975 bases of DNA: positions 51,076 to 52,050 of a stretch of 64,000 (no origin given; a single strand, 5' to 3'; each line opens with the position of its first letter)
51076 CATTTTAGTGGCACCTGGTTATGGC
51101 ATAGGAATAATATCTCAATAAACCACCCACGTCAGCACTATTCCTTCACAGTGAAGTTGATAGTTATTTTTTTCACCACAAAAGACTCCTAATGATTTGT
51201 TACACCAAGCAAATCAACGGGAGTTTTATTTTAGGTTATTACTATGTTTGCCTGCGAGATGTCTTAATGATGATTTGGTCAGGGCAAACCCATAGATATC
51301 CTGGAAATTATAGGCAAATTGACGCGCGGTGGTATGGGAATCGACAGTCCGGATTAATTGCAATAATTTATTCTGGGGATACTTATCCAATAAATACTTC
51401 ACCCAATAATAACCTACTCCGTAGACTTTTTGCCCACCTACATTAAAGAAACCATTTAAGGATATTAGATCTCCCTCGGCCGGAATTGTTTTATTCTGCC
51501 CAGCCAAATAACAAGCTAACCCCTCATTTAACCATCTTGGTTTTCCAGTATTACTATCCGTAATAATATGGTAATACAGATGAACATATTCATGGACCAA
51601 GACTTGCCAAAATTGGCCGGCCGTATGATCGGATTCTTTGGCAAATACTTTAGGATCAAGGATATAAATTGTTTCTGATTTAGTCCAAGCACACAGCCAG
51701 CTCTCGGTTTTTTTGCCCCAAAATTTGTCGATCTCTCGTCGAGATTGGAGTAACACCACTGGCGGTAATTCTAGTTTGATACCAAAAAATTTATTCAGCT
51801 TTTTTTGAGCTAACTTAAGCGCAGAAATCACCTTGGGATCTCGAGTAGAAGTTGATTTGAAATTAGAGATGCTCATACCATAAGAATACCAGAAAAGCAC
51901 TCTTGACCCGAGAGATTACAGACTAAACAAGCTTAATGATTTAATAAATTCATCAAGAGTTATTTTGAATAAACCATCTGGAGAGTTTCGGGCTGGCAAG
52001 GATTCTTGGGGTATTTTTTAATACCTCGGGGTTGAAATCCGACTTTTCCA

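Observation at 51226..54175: Candidate RiPP locus: radical-SAM/SPASM maturase, Cys/Asp-rich precursor, terminator, GNAT acetyltransferase and M1-like zinc peptidase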

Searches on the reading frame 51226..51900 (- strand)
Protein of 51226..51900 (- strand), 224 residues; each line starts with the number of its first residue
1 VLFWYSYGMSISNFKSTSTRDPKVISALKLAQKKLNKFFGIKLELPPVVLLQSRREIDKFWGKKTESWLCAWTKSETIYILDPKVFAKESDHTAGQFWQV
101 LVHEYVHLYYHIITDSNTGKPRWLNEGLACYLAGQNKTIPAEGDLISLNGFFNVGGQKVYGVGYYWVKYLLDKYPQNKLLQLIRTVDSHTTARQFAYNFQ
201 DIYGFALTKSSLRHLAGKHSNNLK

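Call 3: search_protein_families(library=ncbifam, proteins=[window:51226-51900:-], max_evalue=1)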
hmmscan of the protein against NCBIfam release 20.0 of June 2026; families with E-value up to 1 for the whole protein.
window:51226-51900:- (224 aa): 1 family
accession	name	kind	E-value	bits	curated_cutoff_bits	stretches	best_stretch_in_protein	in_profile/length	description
NF033876.2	flagella_HExxH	equivalog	0.00019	21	205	1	93-173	125-213/384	flagellinolysin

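Call 4: search_protein_families(library=pfam, proteins=[window:51226-51900:-], max_evalue=1)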
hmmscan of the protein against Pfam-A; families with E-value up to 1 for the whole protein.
window:51226-51900:- (224 aa): 5 families
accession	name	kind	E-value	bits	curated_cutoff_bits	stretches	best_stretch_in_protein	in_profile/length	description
PF13485.12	Peptidase_MA_2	-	2.3e-11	44.3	32.4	2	159-207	143-188/201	Peptidase MA superfamily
PF01433.26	Peptidase_M1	-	0.006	16.6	27.7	1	58-133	32-103/218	Peptidase family M1 domain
PF04450.18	BSP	-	0.013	15.8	23.8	1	90-138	95-140/207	Peptidase of plants and bacteria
PF10263.15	SprT-like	-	0.039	14.2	25.6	1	80-115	47-79/108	SprT-like family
PF08434.16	CLCA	-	0.15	11.9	25.6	1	74-123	104-152/266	Calcium-activated chloride channel N terminal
